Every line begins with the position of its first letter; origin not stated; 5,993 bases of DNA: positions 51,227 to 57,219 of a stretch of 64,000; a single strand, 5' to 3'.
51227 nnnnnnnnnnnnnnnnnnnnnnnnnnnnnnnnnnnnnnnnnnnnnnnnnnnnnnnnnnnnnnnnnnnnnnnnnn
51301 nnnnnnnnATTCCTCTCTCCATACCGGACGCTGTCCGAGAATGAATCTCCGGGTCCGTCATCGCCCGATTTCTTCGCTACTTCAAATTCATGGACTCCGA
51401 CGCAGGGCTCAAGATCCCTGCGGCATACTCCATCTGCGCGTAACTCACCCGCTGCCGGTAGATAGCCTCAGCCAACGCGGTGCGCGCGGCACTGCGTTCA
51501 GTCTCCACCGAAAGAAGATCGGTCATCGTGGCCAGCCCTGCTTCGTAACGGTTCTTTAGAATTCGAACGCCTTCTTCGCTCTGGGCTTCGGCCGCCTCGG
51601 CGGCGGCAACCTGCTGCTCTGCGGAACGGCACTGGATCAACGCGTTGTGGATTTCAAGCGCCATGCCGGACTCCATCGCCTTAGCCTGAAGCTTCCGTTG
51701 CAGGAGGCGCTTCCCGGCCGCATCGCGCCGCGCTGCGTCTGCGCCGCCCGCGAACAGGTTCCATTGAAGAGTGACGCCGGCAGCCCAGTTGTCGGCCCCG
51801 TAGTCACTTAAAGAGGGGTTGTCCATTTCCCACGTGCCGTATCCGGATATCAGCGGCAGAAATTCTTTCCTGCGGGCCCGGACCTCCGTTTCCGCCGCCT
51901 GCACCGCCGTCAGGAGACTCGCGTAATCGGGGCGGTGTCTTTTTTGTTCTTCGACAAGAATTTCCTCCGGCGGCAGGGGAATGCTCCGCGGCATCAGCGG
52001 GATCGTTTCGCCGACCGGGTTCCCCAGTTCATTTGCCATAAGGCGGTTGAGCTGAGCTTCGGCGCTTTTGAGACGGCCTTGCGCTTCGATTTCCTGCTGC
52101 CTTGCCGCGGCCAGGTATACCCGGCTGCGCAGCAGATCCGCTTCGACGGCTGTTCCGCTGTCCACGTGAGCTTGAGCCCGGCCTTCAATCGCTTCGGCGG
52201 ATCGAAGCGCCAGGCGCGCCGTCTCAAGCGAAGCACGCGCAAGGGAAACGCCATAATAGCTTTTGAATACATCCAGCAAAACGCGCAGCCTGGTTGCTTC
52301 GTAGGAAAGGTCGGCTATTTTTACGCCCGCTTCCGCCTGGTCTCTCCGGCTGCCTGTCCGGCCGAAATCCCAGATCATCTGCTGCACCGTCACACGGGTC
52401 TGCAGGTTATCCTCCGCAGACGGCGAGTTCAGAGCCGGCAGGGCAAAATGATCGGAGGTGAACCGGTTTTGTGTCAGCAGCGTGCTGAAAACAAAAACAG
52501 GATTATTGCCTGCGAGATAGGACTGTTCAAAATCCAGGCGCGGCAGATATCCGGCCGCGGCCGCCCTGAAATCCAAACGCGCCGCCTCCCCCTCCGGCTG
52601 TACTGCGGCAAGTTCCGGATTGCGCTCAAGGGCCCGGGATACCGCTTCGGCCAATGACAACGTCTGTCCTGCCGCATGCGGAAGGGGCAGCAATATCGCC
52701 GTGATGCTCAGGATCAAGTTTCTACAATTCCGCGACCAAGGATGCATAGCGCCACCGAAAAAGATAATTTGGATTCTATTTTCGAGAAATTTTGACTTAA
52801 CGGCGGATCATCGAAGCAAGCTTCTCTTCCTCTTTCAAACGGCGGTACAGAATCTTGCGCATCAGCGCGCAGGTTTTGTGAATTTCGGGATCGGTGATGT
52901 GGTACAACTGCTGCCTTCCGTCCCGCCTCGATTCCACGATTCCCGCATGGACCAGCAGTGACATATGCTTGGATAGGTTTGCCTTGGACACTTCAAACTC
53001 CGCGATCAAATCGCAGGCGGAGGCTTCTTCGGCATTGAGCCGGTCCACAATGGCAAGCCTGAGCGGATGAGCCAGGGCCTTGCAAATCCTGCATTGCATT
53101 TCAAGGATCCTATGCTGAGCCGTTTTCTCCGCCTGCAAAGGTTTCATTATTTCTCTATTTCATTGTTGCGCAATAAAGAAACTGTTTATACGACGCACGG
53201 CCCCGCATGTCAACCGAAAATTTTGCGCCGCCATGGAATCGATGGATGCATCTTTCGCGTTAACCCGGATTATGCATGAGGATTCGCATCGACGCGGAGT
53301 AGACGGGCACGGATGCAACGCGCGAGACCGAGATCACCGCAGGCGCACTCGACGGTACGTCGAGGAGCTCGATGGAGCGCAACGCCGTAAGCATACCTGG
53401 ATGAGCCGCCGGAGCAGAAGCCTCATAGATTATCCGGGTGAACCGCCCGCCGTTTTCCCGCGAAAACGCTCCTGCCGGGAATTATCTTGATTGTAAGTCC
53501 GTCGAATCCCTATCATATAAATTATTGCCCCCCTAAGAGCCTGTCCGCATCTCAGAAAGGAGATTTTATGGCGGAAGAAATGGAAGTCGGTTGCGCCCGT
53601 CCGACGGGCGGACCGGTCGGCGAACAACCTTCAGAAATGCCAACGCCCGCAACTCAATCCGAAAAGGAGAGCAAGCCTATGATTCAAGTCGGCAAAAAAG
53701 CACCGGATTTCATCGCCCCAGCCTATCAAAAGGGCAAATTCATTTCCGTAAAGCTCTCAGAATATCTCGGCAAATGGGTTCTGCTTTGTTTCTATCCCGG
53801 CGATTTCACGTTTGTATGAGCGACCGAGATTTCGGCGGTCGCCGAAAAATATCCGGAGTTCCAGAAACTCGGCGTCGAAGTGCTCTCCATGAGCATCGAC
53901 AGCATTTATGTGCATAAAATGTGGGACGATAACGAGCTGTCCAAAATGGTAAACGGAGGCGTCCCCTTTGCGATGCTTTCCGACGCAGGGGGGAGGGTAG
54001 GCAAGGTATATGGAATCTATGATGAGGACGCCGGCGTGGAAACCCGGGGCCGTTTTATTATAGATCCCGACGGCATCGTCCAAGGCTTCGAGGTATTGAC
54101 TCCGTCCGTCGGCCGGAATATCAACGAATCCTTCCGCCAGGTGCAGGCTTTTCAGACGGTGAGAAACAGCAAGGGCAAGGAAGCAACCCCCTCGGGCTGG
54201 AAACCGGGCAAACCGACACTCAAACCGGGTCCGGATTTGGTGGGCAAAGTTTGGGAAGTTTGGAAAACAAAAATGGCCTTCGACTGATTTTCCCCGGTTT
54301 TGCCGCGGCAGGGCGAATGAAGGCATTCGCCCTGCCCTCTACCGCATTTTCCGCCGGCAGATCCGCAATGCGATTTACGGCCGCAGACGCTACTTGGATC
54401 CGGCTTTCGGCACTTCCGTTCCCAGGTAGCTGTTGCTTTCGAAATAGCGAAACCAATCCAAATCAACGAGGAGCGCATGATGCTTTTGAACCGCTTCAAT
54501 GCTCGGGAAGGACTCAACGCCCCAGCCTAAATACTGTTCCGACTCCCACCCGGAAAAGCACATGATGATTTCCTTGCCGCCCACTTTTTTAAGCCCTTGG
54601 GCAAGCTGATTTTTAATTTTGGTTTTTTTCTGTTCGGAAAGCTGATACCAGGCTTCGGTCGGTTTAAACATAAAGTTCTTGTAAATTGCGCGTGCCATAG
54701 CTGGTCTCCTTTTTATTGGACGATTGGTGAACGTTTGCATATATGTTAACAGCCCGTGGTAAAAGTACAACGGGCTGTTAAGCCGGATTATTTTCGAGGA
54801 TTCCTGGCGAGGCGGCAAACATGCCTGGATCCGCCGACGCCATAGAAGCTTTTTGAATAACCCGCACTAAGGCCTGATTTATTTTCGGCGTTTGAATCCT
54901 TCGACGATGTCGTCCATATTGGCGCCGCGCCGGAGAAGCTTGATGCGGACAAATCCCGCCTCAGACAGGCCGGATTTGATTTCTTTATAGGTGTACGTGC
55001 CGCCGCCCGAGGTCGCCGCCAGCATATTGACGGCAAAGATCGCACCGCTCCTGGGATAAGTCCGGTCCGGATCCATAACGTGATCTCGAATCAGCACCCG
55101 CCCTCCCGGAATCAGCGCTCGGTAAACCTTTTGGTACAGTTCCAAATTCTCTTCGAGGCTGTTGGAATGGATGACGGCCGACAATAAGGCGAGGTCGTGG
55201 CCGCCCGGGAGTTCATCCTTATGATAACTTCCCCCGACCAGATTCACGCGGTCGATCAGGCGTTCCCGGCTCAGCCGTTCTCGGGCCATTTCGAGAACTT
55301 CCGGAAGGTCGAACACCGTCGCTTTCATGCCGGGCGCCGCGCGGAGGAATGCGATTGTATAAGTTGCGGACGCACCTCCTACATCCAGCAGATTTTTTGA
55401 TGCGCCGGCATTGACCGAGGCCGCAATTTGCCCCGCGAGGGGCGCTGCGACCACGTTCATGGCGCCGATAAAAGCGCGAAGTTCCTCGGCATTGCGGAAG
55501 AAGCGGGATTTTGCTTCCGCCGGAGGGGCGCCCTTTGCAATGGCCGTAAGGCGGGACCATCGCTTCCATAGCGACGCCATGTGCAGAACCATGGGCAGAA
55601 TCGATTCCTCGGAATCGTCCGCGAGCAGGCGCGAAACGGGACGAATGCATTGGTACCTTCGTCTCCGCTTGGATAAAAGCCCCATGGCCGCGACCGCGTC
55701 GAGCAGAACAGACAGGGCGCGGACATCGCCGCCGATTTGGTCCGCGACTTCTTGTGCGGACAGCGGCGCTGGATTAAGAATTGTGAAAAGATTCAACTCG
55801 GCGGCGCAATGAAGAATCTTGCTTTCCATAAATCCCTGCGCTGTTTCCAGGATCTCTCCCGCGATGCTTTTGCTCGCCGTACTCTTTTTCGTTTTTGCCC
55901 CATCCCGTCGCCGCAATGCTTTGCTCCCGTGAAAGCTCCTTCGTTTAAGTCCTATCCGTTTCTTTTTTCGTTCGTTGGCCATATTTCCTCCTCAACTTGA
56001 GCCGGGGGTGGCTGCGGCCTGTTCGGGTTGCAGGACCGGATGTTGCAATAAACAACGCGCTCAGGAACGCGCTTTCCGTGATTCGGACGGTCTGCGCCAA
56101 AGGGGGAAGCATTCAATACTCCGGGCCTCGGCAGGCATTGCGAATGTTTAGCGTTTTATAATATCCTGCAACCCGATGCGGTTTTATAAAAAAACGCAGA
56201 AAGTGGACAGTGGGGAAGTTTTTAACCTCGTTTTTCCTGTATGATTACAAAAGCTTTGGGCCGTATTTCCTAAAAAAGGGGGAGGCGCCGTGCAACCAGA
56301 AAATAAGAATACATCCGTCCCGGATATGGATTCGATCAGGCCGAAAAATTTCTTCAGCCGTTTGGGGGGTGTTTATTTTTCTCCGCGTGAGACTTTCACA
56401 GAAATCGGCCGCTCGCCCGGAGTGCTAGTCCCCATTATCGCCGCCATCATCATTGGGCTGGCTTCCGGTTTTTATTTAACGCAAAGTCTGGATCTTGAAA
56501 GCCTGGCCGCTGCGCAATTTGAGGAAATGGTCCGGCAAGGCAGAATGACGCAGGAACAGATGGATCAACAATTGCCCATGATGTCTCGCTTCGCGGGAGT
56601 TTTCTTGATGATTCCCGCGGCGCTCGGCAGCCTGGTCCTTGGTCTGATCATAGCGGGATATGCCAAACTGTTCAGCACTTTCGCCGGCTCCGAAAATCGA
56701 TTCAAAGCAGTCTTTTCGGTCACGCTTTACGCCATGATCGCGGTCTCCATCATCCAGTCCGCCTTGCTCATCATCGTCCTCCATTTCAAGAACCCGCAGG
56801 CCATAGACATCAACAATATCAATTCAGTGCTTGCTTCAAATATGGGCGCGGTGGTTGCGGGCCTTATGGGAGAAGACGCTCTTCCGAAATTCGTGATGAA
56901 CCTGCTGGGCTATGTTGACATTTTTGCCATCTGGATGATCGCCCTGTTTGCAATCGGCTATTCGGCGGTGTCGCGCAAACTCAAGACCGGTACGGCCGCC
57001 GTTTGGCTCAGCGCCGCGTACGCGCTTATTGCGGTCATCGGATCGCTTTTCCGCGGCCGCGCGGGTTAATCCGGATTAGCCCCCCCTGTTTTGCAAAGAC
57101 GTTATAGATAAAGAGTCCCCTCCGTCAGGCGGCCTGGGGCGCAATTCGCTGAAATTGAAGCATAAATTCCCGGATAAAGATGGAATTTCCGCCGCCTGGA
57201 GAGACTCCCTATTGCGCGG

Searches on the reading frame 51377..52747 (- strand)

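Call 42: search_protein_families(library=pfam, proteins=[window:51377-52747:-], max_evalue=0.00001)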
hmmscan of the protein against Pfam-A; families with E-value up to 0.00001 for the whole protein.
window:51377-52747:- (456 aa): 1 family
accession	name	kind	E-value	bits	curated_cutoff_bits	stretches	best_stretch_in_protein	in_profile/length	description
PF02321.23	OEP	-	4.1e-58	196.7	22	2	268-444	8-187/187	Outer membrane efflux protein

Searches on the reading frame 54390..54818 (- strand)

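Call 43: search_protein_families(library=pfam, proteins=[window:54390-54818:-], max_evalue=0.00001)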
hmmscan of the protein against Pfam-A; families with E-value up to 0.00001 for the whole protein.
window:54390-54818:- (142 aa): 1 family
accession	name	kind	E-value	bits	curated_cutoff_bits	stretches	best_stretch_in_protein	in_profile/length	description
PF20321.3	DUF6616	-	2.4e-06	28.2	27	1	50-134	7-97/111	Family of unknown function (DUF6616)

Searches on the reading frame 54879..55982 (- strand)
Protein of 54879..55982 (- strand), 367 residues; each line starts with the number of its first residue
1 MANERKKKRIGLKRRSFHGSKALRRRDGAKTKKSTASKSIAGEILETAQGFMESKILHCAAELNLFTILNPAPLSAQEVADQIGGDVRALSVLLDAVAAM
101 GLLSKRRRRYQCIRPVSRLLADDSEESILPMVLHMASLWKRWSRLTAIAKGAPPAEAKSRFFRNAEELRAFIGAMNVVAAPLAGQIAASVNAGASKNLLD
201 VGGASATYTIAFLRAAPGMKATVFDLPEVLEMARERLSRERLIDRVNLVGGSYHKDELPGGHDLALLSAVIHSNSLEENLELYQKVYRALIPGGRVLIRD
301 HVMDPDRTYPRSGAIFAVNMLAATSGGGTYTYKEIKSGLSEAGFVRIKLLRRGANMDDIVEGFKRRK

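Call 43: search_protein_families(library=pfam, proteins=[window:54879-55982:-], max_evalue=0.00001)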
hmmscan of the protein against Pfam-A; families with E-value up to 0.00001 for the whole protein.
window:54879-55982:- (367 aa): 3 families
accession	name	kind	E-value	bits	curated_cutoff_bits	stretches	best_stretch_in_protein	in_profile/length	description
PF00891.24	Methyltransf_2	-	9.8e-26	90.8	22.3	1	165-344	33-209/210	O-methyltransferase domain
PF08100.18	Dimerisation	-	2e-15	56.8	25.6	1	43-111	8-82/93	O-methyltransferase dimerisation domain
PF08242.18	Methyltransf_12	-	1.5e-06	29.3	30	1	199-296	1-98/98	Methyltransferase domain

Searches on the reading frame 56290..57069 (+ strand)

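Call 43: search_protein_families(library=pfam, proteins=[window:56290-57069:+], max_evalue=0.00001)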
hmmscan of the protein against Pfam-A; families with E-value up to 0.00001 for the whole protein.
window:56290-57069:+ (259 aa): 2 families
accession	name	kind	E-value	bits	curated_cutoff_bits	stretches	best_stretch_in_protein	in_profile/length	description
PF04893.22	Yip1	-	9.3e-16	58.6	28.6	1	27-250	2-169/173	Yip1 domain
PF06691.16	DUF1189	-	7.4e-06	26.1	28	1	57-162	113-221/244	Protein of unknown function (DUF1189)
